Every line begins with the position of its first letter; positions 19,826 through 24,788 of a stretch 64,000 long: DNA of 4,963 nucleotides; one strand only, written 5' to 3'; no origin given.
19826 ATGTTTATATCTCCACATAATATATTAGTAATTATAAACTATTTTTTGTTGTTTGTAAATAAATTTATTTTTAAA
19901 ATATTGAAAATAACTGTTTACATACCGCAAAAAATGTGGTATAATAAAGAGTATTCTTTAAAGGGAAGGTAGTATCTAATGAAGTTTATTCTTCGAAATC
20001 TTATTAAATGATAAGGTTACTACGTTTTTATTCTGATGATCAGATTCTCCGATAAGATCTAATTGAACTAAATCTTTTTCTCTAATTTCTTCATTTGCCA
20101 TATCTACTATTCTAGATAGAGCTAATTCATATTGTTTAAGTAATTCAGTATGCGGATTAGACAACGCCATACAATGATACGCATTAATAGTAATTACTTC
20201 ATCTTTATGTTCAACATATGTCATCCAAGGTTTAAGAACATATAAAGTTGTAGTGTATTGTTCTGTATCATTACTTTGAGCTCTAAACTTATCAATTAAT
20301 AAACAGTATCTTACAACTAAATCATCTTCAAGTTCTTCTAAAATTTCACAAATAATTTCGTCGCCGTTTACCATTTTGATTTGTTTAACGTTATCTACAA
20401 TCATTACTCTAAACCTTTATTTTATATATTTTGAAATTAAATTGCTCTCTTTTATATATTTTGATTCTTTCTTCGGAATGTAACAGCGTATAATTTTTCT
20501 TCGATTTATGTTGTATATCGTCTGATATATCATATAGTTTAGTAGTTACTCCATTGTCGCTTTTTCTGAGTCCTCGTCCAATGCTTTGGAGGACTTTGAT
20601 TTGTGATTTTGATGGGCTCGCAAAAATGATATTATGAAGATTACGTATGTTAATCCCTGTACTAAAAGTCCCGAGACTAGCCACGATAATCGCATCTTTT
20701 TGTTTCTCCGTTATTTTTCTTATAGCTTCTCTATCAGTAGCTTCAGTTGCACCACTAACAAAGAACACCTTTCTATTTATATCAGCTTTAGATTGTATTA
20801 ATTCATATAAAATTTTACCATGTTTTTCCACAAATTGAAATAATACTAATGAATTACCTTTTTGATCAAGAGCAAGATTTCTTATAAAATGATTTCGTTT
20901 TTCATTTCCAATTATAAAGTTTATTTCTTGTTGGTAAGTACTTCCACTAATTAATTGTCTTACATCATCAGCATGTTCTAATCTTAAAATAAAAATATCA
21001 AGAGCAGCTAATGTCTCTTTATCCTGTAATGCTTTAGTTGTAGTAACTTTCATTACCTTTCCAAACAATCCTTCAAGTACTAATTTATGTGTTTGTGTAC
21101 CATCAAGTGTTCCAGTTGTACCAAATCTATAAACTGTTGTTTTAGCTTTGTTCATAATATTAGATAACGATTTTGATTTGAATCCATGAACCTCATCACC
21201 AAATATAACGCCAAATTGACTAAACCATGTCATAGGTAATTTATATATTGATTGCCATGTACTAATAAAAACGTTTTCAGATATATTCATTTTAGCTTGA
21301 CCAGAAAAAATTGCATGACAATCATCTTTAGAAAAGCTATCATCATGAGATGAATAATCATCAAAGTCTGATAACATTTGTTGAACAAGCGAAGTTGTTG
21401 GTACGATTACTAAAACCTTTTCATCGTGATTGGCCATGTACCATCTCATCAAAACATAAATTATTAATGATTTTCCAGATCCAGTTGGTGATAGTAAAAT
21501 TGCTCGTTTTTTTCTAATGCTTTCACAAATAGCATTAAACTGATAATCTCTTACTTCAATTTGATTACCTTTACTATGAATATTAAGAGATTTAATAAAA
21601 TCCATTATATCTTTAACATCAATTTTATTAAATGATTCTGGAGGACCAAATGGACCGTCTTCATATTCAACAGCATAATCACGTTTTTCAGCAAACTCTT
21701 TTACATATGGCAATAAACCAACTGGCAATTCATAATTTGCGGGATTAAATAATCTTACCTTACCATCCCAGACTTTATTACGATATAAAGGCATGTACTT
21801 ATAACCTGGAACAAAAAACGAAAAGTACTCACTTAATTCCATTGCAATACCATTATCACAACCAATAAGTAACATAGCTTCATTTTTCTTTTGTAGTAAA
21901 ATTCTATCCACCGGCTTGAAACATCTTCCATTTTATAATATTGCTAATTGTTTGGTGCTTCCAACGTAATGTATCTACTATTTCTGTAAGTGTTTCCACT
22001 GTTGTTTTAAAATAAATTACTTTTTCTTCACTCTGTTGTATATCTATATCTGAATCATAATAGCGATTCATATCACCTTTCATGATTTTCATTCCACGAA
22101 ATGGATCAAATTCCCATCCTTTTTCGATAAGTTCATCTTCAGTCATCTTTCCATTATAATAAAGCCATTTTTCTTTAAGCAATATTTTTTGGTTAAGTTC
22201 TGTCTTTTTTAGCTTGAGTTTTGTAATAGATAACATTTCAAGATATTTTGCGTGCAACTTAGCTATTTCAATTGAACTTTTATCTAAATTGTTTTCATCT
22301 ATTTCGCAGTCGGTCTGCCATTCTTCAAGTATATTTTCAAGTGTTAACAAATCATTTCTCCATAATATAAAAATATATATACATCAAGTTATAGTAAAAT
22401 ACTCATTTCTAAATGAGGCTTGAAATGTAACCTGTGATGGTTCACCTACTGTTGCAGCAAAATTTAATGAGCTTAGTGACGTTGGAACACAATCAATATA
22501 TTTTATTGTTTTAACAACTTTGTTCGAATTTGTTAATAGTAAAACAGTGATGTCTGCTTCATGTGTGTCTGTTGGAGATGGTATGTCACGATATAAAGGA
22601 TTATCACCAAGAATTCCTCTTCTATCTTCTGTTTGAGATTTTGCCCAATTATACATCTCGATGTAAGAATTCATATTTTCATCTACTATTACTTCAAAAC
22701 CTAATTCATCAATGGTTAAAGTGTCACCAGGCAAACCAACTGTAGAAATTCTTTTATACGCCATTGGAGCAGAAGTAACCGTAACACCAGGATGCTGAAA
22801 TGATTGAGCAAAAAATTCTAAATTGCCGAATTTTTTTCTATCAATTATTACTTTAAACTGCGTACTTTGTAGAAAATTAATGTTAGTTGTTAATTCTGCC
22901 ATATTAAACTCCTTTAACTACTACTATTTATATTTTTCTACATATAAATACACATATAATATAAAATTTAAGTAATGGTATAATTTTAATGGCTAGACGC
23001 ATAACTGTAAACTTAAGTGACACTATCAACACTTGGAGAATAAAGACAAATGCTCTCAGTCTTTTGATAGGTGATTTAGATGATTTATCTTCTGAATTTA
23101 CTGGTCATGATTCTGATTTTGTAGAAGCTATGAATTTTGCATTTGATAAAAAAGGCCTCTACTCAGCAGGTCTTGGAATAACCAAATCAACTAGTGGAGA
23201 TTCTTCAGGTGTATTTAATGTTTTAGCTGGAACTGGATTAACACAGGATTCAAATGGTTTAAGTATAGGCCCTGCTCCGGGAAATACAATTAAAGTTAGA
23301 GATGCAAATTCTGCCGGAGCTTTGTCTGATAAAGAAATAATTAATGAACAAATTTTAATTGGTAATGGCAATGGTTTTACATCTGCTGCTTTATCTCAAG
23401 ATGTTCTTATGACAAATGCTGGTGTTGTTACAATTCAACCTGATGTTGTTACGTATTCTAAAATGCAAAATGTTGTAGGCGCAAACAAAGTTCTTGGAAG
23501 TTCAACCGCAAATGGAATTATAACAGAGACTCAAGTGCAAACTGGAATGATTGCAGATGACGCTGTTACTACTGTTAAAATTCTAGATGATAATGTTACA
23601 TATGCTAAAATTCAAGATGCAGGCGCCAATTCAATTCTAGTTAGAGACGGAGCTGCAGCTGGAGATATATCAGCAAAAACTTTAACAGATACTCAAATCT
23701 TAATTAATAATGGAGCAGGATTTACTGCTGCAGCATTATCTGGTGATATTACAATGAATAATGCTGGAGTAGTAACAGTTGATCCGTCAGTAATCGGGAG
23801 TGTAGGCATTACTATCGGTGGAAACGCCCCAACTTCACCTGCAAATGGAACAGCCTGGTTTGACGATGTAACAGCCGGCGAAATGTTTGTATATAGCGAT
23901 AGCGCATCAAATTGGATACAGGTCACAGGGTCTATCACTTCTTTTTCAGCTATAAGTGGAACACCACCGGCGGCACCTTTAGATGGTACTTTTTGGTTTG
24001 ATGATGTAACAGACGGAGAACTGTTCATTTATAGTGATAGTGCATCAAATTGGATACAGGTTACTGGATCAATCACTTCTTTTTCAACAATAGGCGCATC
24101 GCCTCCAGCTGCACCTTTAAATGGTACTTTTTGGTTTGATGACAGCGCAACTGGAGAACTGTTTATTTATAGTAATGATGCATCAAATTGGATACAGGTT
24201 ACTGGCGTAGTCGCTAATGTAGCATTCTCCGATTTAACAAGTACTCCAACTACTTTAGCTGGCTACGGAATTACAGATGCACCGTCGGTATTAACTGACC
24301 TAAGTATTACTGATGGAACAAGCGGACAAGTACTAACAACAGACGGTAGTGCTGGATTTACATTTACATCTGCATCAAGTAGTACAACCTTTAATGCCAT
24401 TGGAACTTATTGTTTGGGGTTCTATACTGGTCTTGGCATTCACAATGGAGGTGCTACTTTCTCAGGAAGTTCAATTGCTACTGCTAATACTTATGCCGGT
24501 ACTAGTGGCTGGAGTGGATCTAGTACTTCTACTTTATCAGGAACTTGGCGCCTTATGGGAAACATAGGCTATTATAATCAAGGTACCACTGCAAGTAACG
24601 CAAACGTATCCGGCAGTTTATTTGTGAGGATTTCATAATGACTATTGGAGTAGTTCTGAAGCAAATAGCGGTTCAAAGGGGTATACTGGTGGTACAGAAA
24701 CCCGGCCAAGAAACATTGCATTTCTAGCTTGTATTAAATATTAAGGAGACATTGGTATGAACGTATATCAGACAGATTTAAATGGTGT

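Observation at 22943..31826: Inverted cassette of mix-and-match tail fibres joined by near-identical DNA cassettes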

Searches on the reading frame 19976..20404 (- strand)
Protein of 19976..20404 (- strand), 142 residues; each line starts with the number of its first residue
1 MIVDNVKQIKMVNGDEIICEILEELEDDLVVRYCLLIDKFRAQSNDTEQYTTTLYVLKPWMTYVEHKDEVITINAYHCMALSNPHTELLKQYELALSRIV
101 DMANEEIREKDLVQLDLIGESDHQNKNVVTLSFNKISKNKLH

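Call 7: search_protein_families(library=phrogs, proteins=[window:19976-20404:-], max_evalue=0.001)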
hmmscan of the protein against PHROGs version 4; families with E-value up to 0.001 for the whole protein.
window:19976-20404:- (142 aa): 4 families
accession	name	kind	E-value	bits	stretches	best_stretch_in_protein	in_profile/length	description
phrog_527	-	unknown function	2.5e-14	54.3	1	5-105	3-93/97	-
phrog_471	-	other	7.4e-07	30.5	1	8-105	10-106/138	methylamine utilization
phrog_431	-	unknown function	2e-06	28.8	1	5-108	12-122/147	-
phrog_483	-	unknown function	0.00096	19.9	0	5-94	4-78/82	-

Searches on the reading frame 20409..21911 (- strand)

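Call 7: search_protein_families(library=phrogs, proteins=[window:20409-21911:-], max_evalue=0.001)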
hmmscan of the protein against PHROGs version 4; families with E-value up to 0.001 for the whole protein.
window:20409-21911:- (500 aa): 9 families
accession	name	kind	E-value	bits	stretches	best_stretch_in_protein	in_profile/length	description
phrog_16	-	DNA, RNA and nucleotide metabolism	7.8e-99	333.2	1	20-495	222-621/986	DNA helicase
phrog_9690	-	DNA, RNA and nucleotide metabolism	1e-89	301.6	1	205-499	13-305/306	DNA helicase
phrog_16259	-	DNA, RNA and nucleotide metabolism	4.4e-86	290.1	1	4-294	4-286/330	DNA helicase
phrog_17901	-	DNA, RNA and nucleotide metabolism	5.8e-19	69.5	1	402-498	7-103/109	DNA helicase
phrog_62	-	DNA, RNA and nucleotide metabolism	5.9e-13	48.2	1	104-268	684-848/1881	DNA helicase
phrog_14619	-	DNA, RNA and nucleotide metabolism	8.7e-09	36.3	1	36-160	39-160/314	DNA helicase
phrog_2488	-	DNA, RNA and nucleotide metabolism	7.5e-08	32.5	1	99-185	7-93/579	DNA helicase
phrog_16694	-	unknown function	1.3e-07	31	0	118-222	273-383/1010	-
phrog_24008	-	DNA, RNA and nucleotide metabolism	1.4e-06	27.4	0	368-442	844-918/1006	helicase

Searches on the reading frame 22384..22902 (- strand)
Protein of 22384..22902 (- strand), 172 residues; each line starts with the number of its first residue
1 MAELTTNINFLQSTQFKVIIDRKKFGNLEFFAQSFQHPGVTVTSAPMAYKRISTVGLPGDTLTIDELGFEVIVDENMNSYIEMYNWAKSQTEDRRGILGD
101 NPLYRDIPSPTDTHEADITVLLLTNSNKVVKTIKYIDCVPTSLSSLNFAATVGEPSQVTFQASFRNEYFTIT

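Call 7: search_protein_families(library=phrogs, proteins=[window:22384-22902:-], max_evalue=0.001)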
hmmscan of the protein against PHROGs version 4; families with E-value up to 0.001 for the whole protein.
window:22384-22902:- (172 aa): 1 family
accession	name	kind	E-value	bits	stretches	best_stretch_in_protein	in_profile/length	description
phrog_45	-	tail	3.1e-24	86.8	1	7-171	88-254/350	tail tube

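Call 10: find_related_loci(query=window:22384-22902:-, collection=viral_contigs, flank=10000)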
Query window:22384-22902:- (172 aa) in viral_contigs; peptide patterns used: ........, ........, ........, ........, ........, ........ (x = any residue, [..] = any of these).
28 stretches matched a pattern; 28 encode a relative of the query (tblastn E <= 1e-3); 28 distinct loci.
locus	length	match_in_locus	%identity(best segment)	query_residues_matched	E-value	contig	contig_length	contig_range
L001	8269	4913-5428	99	1-172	3e-116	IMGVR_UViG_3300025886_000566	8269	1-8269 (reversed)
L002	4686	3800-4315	99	1-172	8e-117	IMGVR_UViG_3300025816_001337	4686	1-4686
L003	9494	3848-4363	98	1-172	5e-115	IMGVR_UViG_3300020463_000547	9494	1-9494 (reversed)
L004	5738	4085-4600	92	1-172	3e-108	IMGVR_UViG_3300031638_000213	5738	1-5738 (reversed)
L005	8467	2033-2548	90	1-172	7e-107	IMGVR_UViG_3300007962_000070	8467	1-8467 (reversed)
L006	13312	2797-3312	90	1-172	7e-107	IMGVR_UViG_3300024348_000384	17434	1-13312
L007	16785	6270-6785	90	1-172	7e-107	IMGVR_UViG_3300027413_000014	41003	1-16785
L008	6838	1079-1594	90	1-172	7e-107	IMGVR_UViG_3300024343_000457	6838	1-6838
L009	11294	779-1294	90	1-172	3e-106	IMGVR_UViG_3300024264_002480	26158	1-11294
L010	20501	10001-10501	70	1-172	9e-81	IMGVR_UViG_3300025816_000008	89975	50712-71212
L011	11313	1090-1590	70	1-172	9e-81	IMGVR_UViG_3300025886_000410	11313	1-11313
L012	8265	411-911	69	1-172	1e-80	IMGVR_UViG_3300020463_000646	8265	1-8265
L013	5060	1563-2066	70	1-172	6e-80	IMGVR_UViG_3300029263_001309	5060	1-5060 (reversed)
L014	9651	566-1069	70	1-172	6e-80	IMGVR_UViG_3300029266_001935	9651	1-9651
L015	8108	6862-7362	70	1-172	7e-75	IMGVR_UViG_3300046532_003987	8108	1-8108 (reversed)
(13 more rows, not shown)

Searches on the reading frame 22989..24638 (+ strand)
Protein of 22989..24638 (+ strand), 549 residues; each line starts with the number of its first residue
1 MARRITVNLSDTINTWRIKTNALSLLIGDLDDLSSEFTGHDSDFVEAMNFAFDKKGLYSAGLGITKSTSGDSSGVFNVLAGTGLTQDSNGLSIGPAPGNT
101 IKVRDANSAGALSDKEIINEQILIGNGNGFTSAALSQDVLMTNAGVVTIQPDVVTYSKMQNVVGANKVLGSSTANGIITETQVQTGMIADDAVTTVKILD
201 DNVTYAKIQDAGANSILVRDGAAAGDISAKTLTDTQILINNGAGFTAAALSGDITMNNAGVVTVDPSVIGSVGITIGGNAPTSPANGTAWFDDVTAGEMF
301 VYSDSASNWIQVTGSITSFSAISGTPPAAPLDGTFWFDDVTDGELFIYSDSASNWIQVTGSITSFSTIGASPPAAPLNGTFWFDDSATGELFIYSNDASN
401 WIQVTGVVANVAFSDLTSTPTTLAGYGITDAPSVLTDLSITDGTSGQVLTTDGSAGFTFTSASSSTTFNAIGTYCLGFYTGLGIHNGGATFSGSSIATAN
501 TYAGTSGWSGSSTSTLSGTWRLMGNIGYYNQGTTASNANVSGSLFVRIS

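Call 5: search_protein_families(library=pfam, proteins=[window:22989-24638:+], max_evalue=0.01)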
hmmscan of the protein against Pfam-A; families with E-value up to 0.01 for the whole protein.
window:22989-24638:+ (549 aa): 1 family
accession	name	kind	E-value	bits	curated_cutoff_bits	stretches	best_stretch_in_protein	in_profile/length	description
PF19264.4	DUF5907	-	0.0012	19.4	27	1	144-187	21-64/80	Repeat of unknown function (DUF5907)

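Call 7: search_protein_families(library=phrogs, proteins=[window:22989-24638:+], max_evalue=0.001)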
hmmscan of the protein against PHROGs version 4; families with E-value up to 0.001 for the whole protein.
window:22989-24638:+ (549 aa): 0 families

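Call 38: search_solved_structures(query=window:22989-24638:+, max_evalue=1)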
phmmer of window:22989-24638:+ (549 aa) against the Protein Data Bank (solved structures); distinct sequences matched with E-value up to 1: 0.

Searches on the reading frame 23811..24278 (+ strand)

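Call 68: search_protein_families(library=pfam, proteins=[window:23811-24278:+], max_evalue=10)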
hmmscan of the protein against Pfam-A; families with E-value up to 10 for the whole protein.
window:23811-24278:+ (156 aa): 7 families
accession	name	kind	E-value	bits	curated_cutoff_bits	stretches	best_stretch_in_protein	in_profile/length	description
PF07569.16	Hira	-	0.0055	16.8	25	1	21-46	86-112/220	TUP1-like enhancer of split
PF17990.7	LodA_N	-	0.015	15.7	26.3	1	40-70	162-192/213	L-Lysine epsilon oxidase N-terminal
PF18288.6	FAA_hydro_N_2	-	0.044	14.7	25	0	110-137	8-35/78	Fumarylacetoacetase N-terminal domain 2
PF20257.3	SAM_HAT_C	-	0.047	14.4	25.5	0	17-33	44-60/84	SAM hydroxide adenosyltransferase C-terminal domain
PF12768.13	Rax2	-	0.21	11.4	28.8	1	66-144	98-177/254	Rax2 C-terminal beta propeller domain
PF07026.16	DUF1317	-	0.27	11.5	22.3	0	18-43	6-32/60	Protein of unknown function (DUF1317)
PF05120.17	GvpG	-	0.46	11.1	30.6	0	98-108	4-14/67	Gas vesicle protein G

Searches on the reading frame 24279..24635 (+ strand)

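Call 68: search_protein_families(library=pfam, proteins=[window:24279-24635:+], max_evalue=10)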
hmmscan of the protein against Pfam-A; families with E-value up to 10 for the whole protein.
window:24279-24635:+ (119 aa): 1 family
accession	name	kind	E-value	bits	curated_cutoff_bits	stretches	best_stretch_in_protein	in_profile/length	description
PF25484.1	DUF7907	-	1.6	9.7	27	1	6-83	25-106/156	Domain of unknown function (DUF7907)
